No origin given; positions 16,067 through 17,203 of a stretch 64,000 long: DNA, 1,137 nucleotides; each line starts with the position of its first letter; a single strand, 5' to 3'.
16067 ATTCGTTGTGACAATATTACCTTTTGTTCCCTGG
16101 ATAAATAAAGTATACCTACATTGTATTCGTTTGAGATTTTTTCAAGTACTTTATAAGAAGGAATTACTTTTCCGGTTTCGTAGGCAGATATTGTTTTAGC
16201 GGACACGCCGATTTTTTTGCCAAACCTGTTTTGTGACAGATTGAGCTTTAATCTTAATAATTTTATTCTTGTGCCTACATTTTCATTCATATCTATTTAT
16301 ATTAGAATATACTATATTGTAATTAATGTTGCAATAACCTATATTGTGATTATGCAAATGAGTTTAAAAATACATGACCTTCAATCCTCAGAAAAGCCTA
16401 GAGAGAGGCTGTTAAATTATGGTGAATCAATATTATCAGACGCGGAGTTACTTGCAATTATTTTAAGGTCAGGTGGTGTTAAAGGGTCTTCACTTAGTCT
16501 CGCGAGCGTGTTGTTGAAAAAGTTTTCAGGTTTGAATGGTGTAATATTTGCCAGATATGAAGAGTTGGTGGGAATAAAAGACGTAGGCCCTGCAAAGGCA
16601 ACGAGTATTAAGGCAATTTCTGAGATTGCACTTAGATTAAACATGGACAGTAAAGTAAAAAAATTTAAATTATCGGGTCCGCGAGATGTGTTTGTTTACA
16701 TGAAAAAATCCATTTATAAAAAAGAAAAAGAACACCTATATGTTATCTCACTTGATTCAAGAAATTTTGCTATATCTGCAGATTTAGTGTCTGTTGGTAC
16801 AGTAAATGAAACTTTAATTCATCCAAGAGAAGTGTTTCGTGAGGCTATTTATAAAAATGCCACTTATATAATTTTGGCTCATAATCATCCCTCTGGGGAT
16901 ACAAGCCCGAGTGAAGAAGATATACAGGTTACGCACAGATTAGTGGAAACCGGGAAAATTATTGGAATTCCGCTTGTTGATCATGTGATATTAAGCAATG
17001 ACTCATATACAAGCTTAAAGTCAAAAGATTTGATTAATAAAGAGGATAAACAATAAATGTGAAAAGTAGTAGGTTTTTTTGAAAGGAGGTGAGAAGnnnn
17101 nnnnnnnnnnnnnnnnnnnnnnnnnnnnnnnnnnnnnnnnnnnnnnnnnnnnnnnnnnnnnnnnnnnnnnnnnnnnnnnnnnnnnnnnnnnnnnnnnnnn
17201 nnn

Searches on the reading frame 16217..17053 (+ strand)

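Call 4: search_protein_families(library=pfam, proteins=[window:16217-17053:+], max_evalue=0.01)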
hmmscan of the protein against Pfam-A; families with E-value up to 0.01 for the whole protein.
window:16217-17053:+ (279 aa): 5 families
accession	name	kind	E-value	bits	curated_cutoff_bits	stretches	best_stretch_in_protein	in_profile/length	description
PF04002.20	RadC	-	1.3e-41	141.7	22.1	1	153-270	2-119/121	RadC-like JAB domain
PF20582.4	UPF0758_N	-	4e-21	75.3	27.1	1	52-128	1-76/77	UPF0758 N-terminal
PF00633.29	HHH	-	4.7e-05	23.5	24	1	106-133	2-29/30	Helix-hairpin-helix motif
PF14464.11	Prok-JAB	-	0.00056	20.2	25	1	198-247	46-95/114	Prokaryotic homologs of the JAB domain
PF12826.13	HHH_2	-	0.00072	20.1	27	1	95-132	15-52/64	Helix-hairpin-helix motif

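Call 69: search_protein_families(library=padloc, proteins=[window:16352-17053:+], max_evalue=0.001)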
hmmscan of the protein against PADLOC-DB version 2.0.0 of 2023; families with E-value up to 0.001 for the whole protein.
window:16352-17053:+ (234 aa): 0 families
